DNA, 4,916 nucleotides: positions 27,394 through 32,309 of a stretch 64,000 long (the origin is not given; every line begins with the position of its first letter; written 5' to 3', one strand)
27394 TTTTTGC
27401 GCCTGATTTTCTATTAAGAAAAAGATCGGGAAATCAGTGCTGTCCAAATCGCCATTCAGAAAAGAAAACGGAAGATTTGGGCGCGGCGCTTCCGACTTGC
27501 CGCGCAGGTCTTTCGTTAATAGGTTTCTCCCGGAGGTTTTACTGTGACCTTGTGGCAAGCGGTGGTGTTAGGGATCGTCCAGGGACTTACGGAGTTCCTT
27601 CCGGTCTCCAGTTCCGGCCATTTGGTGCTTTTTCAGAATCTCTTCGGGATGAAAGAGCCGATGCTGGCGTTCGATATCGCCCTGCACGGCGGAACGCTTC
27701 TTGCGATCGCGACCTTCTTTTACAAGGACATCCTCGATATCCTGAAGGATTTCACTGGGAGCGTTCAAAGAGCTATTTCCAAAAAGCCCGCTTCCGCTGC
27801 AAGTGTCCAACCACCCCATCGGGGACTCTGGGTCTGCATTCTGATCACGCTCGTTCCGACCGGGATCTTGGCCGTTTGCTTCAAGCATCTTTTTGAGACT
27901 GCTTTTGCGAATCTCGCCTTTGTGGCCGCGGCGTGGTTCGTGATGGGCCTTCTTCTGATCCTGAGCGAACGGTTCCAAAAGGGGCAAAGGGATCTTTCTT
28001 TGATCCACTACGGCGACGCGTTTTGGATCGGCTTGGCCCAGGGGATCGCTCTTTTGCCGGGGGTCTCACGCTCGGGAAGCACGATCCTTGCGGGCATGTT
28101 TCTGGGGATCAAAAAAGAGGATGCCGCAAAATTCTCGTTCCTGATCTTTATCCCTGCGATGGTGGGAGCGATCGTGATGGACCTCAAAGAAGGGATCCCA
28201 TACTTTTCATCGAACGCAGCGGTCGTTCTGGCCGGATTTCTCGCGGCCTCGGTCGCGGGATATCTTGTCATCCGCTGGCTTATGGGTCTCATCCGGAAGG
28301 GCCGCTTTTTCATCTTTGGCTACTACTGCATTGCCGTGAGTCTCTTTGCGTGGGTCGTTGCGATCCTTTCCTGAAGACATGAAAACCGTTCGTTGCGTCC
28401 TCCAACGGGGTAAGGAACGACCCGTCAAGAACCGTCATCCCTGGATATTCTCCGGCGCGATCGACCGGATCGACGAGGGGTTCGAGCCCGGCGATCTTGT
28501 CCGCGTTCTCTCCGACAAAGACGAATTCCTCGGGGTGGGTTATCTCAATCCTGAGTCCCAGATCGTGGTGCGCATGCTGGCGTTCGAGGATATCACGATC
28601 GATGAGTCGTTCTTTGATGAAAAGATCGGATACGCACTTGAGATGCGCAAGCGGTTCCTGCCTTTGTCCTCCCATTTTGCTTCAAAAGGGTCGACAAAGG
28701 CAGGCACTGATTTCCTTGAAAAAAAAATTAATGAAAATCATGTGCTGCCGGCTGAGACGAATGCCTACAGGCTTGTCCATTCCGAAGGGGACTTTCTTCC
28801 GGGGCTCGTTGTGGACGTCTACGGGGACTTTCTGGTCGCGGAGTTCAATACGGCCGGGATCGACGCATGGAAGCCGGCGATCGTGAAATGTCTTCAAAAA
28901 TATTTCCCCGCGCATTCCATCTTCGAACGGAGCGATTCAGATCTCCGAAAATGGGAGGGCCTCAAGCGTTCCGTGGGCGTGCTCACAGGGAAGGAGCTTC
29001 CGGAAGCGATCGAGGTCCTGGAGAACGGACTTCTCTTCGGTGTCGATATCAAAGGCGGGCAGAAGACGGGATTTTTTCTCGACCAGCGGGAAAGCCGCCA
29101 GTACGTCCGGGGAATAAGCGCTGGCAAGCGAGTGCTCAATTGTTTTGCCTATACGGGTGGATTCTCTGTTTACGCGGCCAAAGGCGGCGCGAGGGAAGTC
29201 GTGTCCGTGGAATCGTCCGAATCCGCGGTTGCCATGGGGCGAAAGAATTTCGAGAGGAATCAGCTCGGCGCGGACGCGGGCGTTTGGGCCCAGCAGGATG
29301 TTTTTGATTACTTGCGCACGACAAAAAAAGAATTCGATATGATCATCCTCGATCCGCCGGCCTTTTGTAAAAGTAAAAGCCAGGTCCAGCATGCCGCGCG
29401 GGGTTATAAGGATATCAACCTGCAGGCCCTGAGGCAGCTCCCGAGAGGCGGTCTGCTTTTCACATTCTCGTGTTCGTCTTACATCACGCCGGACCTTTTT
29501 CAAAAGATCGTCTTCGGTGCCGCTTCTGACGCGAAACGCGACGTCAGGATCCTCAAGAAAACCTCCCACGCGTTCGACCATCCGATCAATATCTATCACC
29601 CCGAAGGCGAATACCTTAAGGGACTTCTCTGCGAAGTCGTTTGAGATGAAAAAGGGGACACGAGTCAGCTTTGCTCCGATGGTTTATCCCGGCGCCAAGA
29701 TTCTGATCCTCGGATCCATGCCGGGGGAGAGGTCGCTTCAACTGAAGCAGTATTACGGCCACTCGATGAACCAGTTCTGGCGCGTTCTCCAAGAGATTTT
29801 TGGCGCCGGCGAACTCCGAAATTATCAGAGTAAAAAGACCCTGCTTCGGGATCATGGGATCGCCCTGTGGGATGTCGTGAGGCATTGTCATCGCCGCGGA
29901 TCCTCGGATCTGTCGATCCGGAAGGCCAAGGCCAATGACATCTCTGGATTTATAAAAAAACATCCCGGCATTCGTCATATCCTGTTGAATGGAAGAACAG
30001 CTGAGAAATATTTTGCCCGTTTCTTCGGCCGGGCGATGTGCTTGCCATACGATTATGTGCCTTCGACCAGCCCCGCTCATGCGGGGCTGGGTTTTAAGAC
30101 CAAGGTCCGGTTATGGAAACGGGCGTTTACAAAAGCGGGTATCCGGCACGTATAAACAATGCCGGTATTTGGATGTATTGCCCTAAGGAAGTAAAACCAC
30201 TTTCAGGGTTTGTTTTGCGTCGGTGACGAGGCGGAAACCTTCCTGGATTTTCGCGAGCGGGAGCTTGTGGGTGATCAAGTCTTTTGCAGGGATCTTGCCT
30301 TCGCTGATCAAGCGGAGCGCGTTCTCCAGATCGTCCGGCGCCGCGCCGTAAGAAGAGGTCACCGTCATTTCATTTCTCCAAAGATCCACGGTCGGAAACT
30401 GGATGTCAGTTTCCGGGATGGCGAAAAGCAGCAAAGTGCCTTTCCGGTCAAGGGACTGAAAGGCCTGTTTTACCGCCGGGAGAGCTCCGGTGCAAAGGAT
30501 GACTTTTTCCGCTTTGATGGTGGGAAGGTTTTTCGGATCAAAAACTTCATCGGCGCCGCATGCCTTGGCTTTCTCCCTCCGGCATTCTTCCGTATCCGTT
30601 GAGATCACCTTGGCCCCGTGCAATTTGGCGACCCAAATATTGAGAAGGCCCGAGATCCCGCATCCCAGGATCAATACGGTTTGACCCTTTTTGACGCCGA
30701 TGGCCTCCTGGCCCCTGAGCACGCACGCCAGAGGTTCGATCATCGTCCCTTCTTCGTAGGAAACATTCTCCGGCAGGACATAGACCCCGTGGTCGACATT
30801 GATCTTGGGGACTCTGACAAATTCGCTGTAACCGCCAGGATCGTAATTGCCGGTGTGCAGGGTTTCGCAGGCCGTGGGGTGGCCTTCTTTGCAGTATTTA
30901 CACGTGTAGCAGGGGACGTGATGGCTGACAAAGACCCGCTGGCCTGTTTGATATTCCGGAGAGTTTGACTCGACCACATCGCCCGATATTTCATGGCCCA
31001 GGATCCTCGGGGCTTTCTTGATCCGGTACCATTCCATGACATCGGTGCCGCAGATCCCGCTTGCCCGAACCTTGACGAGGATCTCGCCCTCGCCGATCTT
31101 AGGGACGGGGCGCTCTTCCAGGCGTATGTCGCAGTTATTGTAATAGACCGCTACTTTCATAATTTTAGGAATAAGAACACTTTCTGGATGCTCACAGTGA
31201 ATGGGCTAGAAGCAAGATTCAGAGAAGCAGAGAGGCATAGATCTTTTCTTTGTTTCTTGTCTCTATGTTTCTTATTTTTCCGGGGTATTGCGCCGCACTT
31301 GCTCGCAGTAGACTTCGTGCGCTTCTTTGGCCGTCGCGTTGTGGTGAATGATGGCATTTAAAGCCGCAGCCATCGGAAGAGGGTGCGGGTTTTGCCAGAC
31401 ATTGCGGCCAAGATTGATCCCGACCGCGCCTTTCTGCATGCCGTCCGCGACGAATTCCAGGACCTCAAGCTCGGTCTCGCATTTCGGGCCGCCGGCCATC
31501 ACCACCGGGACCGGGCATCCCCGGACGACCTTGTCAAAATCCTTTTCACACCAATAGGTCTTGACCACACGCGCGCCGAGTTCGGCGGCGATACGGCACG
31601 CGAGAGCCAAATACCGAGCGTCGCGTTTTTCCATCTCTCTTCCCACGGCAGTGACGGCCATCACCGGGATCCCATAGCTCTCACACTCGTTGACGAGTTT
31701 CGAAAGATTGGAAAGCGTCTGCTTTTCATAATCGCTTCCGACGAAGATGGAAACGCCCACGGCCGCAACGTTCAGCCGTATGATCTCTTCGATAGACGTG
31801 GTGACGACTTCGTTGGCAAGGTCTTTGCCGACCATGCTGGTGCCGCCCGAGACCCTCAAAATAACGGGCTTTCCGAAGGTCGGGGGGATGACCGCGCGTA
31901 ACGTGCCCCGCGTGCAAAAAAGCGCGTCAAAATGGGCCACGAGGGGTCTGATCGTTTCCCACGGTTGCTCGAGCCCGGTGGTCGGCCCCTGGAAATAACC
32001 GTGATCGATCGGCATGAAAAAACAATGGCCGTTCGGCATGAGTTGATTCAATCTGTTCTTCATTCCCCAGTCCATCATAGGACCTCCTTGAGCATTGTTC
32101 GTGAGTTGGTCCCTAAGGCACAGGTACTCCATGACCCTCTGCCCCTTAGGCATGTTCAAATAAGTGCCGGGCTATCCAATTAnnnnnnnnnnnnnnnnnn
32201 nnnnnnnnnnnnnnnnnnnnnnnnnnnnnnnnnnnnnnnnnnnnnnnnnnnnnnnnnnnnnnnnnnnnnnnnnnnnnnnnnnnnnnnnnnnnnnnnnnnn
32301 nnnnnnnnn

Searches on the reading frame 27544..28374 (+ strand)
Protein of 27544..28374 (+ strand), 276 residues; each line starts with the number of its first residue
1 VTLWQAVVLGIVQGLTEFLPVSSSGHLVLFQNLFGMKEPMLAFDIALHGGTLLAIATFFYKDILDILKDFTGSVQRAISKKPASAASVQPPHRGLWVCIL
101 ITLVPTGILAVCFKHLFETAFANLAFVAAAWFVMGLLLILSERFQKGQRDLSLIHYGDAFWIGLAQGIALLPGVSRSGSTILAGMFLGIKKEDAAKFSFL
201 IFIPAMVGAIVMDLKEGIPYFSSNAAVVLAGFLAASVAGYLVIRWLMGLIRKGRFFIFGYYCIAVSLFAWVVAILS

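Call 61: search_protein_families(library=pfam, proteins=[window:27544-28374:+], max_evalue=0.001)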
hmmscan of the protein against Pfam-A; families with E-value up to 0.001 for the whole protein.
window:27544-28374:+ (276 aa): 1 family
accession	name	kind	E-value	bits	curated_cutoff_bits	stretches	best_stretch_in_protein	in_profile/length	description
PF02673.24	BacA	-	1e-79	268.3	33.4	1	6-267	1-256/257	Bacitracin resistance protein BacA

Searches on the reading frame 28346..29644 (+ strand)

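Call 61: search_protein_families(library=pfam, proteins=[window:28346-29644:+], max_evalue=0.001)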
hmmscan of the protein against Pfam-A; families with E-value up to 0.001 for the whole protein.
window:28346-29644:+ (432 aa): 9 families
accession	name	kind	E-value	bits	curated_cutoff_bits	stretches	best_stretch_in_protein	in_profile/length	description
PF10672.15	Methyltrans_SAM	-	3e-27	96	27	1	212-385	77-248/286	S-adenosylmethionine-dependent methyltransferase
PF17785.7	PUA_3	-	1.2e-23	83.1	22.6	1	19-80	3-64/64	PUA-like domain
PF03602.21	Cons_hypoth95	-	5.3e-09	36.4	24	1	259-338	41-122/182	Conserved hypothetical protein 95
PF05175.20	MTS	-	2.4e-06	27.7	23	1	270-377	42-142/170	Methyltransferase small domain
PF01472.26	PUA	-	1.3e-05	25.4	24.8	1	34-77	19-62/74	PUA domain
PF02475.24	TRM5-TYW2_MTfase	-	1.6e-05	25.4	28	1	225-342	4-117/164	TRM5/TYW2 methyltransferase domain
PF13847.12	Methyltransf_31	-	0.00017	21.8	27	1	258-377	2-113/145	Methyltransferase domain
PF13649.12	Methyltransf_25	-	0.00078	20.5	27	0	269-335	7-70/97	Methyltransferase domain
PF06325.19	PrmA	-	0.00087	19.3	22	0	260-334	162-231/296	Ribosomal protein L11 methyltransferase (PrmA)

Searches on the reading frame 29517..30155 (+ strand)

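Call 61: search_protein_families(library=pfam, proteins=[window:29517-30155:+], max_evalue=0.001)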
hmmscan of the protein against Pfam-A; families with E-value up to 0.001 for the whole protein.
window:29517-30155:+ (212 aa): 1 family
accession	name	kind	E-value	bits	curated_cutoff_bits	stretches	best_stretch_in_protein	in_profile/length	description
PF03167.25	UDG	-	9.2e-11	42.4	24.3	1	58-190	6-122/141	Uracil DNA glycosylase superfamily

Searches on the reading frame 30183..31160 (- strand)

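Call 61: search_protein_families(library=pfam, proteins=[window:30183-31160:-], max_evalue=0.001)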
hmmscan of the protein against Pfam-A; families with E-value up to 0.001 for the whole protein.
window:30183-31160:- (325 aa): 5 families
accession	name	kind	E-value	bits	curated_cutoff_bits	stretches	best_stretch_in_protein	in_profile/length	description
PF08240.17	ADH_N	-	4.5e-24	85.1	23.5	1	23-120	1-97/104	Alcohol dehydrogenase GroES-like domain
PF00107.32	ADH_zinc_N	-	9.6e-19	68.1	31.8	1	171-286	3-128/129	Zinc-binding dehydrogenase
PF16912.11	Glu_dehyd_C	-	3e-06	27.3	34.9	1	138-323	4-209/211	Glucose dehydrogenase C-terminus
PF16884.10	ADH_N_2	-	5.1e-05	23.6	31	1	11-79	17-91/108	N-terminal domain of oxidoreductase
PF01262.27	AlaDh_PNT_C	-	6.3e-05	22.9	23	1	155-204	25-74/214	Alanine dehydrogenase/PNT, C-terminal domain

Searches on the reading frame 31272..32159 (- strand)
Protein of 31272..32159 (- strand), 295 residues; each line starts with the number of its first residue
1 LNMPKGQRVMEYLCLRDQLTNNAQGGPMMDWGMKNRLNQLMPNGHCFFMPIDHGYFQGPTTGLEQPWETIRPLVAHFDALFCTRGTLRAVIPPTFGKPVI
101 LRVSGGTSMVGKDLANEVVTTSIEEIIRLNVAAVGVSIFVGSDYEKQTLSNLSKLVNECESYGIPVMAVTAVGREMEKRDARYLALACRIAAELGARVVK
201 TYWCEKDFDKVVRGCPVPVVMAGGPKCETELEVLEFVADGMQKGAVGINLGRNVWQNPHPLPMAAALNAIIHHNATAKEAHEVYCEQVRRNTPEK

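Call 61: search_protein_families(library=pfam, proteins=[window:31272-32159:-], max_evalue=0.001)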
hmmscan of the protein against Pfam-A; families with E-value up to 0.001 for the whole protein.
window:31272-32159:- (295 aa): 1 family
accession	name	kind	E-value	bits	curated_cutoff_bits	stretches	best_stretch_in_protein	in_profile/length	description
PF01791.15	DeoC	-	1.6e-25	90.5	23.8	1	48-256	3-228/229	DeoC/LacD family aldolase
